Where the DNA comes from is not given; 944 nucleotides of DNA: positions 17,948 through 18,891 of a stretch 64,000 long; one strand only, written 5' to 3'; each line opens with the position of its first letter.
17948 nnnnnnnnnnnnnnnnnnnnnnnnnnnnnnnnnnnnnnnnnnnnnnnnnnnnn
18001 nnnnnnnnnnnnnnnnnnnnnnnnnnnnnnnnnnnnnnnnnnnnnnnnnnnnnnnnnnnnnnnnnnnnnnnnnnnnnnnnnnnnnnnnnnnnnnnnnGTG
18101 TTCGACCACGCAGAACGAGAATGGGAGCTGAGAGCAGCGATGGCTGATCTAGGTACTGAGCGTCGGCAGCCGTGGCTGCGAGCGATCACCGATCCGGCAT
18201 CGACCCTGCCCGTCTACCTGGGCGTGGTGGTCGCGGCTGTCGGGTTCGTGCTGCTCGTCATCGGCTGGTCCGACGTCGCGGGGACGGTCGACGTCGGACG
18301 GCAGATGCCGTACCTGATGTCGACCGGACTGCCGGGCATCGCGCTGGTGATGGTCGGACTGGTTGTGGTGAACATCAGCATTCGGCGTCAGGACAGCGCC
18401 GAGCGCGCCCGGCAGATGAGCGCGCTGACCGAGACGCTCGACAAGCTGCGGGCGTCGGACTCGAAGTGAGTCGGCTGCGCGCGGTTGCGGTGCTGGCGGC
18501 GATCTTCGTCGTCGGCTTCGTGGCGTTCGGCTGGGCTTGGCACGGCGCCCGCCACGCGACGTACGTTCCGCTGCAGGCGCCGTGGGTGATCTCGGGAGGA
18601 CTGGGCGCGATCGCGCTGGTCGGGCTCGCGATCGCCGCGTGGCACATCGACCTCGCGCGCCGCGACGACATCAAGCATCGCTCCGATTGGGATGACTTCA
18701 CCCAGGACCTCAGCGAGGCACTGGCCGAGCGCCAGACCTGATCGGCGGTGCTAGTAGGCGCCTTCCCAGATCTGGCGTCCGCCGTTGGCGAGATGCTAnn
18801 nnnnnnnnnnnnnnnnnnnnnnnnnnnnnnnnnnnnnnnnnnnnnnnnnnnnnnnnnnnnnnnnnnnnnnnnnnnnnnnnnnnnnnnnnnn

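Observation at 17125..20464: Conserved accessory trio: Pro-rich anchored secreted protein plus two paralogous 2-TM mini-proteins, translationally coupled to the transporter or SBP genes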

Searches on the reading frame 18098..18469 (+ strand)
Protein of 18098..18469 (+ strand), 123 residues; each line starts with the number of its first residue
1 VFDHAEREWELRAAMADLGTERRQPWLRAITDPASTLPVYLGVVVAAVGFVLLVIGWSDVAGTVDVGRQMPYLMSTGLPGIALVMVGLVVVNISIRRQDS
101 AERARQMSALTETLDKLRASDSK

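Call 5: search_protein_families(library=pfam, proteins=[window:18098-18469:+], max_evalue=0.01)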
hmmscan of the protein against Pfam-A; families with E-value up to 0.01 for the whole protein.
window:18098-18469:+ (123 aa): 0 families

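Call 7: search_protein_families(library=ncbifam, proteins=[window:18098-18469:+], max_evalue=0.01)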
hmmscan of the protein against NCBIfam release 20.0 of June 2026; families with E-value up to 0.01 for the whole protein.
window:18098-18469:+ (123 aa): 0 families

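Call 20: find_homologous_proteins(query=A2, max_evalue=0.001)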
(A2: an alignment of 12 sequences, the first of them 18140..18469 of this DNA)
Query A2 (12 sequences) (109 aa, profile of the alignment): 60 proteins with E <= 0.001 among 8000 candidates.
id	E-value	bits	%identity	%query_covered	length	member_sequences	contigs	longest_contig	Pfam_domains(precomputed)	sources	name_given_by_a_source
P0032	1.7e-36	142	100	100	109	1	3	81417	-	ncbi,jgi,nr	ncbi:MAG TPA: hypothetical protein VHW74_15610 [Mycobacteriales bacterium]|jgi:uncharacterized membr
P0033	5.0e-36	141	64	90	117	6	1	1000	-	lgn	-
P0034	7.4e-36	140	84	100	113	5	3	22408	-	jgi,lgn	jgi:hypothetical protein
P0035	2.5e-35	138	92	100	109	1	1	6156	-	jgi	jgi:uncharacterized membrane protein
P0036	3.8e-35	138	76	100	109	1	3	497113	-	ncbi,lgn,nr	ncbi:MAG TPA: hypothetical protein VG650_16320 [Mycobacteriales bacterium]|nr:hypothetical protein [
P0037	5.8e-35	137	79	91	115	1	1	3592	-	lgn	-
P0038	6.4e-35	137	91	100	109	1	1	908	-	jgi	jgi:hypothetical protein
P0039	8.5e-35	137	75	100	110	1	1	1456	-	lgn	-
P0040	1.2e-34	136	82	96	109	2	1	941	-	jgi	jgi:uncharacterized membrane protein YidH (DUF202 family)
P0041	1.7e-34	136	90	100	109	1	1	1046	-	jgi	jgi:uncharacterized membrane protein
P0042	1.8e-34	136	90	93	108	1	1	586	-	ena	-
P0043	2.6e-34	135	80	99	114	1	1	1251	-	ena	-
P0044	4.1e-34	134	83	100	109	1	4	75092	-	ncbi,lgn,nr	ncbi:MAG TPA: hypothetical protein VG899_12580 [Mycobacteriales bacterium]|nr:hypothetical protein [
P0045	5.0e-34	134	80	100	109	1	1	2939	-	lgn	-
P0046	5.1e-34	134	83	100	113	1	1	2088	-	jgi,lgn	jgi:hypothetical protein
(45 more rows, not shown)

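Call 27: find_related_loci(query=A4, collection=genome_contigs, flank=10000)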
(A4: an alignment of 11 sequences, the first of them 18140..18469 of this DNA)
Query A4 (109 aa) in genome_contigs; peptide patterns used: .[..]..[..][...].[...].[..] (x = any residue, [..] = any of these).
168 stretches matched a pattern; 126 encode a relative of the query (tblastn E <= 1e-3); the best 80 are kept; 80 distinct loci.
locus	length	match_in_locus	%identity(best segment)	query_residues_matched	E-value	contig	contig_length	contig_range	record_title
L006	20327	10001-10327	76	1-109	1e-49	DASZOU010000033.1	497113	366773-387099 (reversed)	MAG TPA_asm: Mycobacteriales bacterium isolate SMAG_U5953 k141_738115, whole genome shotgun sequence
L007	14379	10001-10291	81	13-109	4e-43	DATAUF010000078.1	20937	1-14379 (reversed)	MAG TPA_asm: Mycobacteriales bacterium isolate SMAG_U5565 k141_3575644, whole genome shotgun sequence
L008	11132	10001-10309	62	4-106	3e-37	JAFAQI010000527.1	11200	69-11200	MAG: Frankiales bacterium isolate CP_BM_ER_60 BM_ER_k147_465137, whole genome shotgun sequence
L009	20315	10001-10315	61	2-106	2e-36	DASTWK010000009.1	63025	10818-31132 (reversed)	MAG TPA_asm: Mycobacteriales bacterium isolate SMAG_U2386 k141_313585, whole genome shotgun sequence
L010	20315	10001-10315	61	3-109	4e-36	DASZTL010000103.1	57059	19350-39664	MAG TPA_asm: Mycobacteriales bacterium isolate SMAG_U6075 k141_719034, whole genome shotgun sequence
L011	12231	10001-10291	62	13-109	6e-35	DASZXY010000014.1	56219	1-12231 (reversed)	MAG TPA_asm: Mycobacteriales bacterium isolate SMAG_U6196 k141_510175, whole genome shotgun sequence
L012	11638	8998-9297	61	7-106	2e-34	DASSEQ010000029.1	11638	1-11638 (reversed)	MAG TPA_asm: Mycobacteriales bacterium isolate SMAG_U982 k141_639539, whole genome shotgun sequence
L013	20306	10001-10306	57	3-106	1e-33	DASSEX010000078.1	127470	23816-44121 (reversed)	MAG TPA_asm: Mycobacteriales bacterium isolate SMAG_U989 k141_609350, whole genome shotgun sequence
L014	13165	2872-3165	60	9-106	1e-33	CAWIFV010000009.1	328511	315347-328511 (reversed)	MAG: uncultured Actinomycetota bacterium isolate MFD01721.bin.2.61 genome assembly, contig: contig_45312, whole genome s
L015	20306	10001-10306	56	3-106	3e-33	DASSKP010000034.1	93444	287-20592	MAG TPA_asm: Mycobacteriales bacterium isolate SMAG_U1144 k141_541876, whole genome shotgun sequence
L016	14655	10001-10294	64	9-106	3e-31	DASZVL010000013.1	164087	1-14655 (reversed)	MAG TPA_asm: Mycobacteriales bacterium isolate SMAG_U6130 k141_137400, whole genome shotgun sequence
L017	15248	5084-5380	52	10-109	1e-30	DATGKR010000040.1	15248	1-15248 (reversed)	MAG TPA_asm: Acidimicrobiales bacterium isolate SMAG_U9864 k141_499381, whole genome shotgun sequence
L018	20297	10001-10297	52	3-104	1e-28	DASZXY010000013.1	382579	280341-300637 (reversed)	MAG TPA_asm: Mycobacteriales bacterium isolate SMAG_U6196 k141_770424, whole genome shotgun sequence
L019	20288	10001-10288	62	8-104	1e-26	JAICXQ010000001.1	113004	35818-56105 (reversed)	MAG: Frankiales bacterium isolate LS_FP_2_bin.126 k141_1793424_length_113004_cov_13.0255, whole genome shotgun sequence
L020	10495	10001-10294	59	9-106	4e-26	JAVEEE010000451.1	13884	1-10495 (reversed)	MAG: Frankiaceae bacterium isolate BP_193 scaffold_4492248, whole genome shotgun sequence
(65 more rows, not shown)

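Call 40: search_protein_families(library=pfam, proteins=[window:18140-18466:+], max_evalue=10)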
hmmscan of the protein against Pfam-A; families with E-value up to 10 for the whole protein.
seq(109 aa): 7 families
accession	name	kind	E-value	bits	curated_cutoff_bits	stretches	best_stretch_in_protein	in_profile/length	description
PF11381.13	DUF3185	-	0.039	14.3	25.3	1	27-44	3-20/59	Protein of unknown function (DUF3185)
PF23600.1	DUF7139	-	0.091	12.8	30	1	17-77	12-78/150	Domain of unknown function (DUF7139)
PF23933.1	DUF7269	-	0.15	12.6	29.1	1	27-88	1-60/162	Family of unknown function (DUF7269)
PF07332.16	Phage_holin_3_6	-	0.3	11.6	28.4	1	27-104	42-109/116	Putative Actinobacterial Holin-X, holin superfamily III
PF21844.1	DUF6903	-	1.6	9.3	24.2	0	22-49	3-29/54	Family of unknown function (DUF6903)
PF11239.13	DUF3040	-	6.9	7.4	24.7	0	25-76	45-77/84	Protein of unknown function (DUF3040)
PF24418.1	DUF7550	-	8.9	6.6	27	0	24-39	37-52/59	Family of unknown function (DUF7550)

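Call 56: search_solved_structures(query=A2, max_evalue=10)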
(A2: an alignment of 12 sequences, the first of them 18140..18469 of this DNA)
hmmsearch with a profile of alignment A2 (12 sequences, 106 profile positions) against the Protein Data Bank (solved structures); distinct sequences matched with E-value up to 10: 33.
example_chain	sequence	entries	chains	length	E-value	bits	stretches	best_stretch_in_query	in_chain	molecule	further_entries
3pjs_K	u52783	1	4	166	0.012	18.7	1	54-96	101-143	Voltage-gated potassium channel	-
3eff_K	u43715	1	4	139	0.35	13.9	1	54-97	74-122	Voltage-gated potassium channel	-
1f6g_A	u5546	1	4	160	0.35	13.9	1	54-97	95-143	VOLTAGE-GATED POTASSIUM CHANNEL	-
3f5w_C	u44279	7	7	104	0.36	13.9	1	54-81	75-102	Voltage-gated potassium channel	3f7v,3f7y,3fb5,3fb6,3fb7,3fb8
7q0l_A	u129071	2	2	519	0.65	13.1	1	11-42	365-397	Peptide transporter YePEPT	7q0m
4w6v_A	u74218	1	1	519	0.66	13.1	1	11-42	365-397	Di-/tripeptide transporter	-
2klu_A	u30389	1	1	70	0.69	13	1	54-97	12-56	T-cell surface glycoprotein CD4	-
3ifx_A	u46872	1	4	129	0.71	13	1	54-82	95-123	Voltage-gated potassium channel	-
9omy_X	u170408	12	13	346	0.98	12.5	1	46-103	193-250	DNA repair protein XRCC3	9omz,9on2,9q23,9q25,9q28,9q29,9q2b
9q2a_R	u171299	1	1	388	1.2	12.2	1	46-103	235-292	DNA repair protein XRCC3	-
6bv7_A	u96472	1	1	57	1.6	11.8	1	70-102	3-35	Sodium/calcium exchanger 1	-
4uuj_C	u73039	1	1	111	1.7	11.7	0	54-76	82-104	VOLTAGE-GATED POTASSIUM CHANNEL KCSA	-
6nfu_C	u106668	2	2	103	1.7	11.7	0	54-76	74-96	pH-gated potassium channel KcsA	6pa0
6by2_C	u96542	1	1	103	1.7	11.7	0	54-76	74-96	pH-gated potassium channel KcsA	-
2dwd_C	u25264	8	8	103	1.8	11.7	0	54-76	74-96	Voltage-gated potassium channel | pH-gated potassium channel KcsA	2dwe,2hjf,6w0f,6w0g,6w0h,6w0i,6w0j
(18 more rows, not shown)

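Call 64: predict_structure(alignment_id=A6)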
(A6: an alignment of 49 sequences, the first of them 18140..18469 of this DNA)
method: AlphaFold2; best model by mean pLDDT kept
length: 109 residues; sequences in the alignment: 49
mean_pLDDT: 80.8   pTM: 0.54
mean pLDDT of the five models: 80.8, 80.1, 77.5, 68.0, 65.0
residues with pLDDT >= 90: 26; 70-90: 57; 50-70: 25; < 50: 1
segments of 3 or more residues with pLDDT < 50: none
pLDDT, mean of each block of 10 residues (from residue 1): 56 65 83 88 75 75 85 90 88 95 91
secondary structure, 60 per line:
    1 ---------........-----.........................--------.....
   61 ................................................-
elements in order: H10-17 H23-47 H56-108

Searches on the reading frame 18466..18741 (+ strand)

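Call 5: search_protein_families(library=pfam, proteins=[window:18466-18741:+], max_evalue=0.01)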
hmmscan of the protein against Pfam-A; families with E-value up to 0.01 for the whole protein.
window:18466-18741:+ (91 aa): 0 families

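Call 7: search_protein_families(library=ncbifam, proteins=[window:18466-18741:+], max_evalue=0.01)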
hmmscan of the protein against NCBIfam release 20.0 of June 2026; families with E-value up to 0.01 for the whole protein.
window:18466-18741:+ (91 aa): 0 families

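Call 40: search_protein_families(library=pfam, proteins=[window:18466-18738:+], max_evalue=10)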
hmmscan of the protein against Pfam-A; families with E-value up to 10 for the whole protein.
seq(91 aa): 5 families
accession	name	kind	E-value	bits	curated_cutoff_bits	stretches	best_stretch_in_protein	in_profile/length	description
PF13567.11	DUF4131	-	0.043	13.9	31.6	1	9-74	9-63/165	Domain of unknown function (DUF4131)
PF20084.4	TrbK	-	0.17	12.4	23.9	1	46-73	9-37/102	Conjugative transfer region protein TrbK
PF00232.24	Glyco_hydro_1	-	0.17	10.7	22.6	1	52-83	11-42/453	Glycosyl hydrolase family 1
PF18920.5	DUF5671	-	0.42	10.9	28.4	1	48-73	50-76/132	Domain of unknown function (DUF5671)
PF13801.11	Metal_resist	-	0.67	10.6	29.2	0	49-89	7-49/125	Heavy-metal resistance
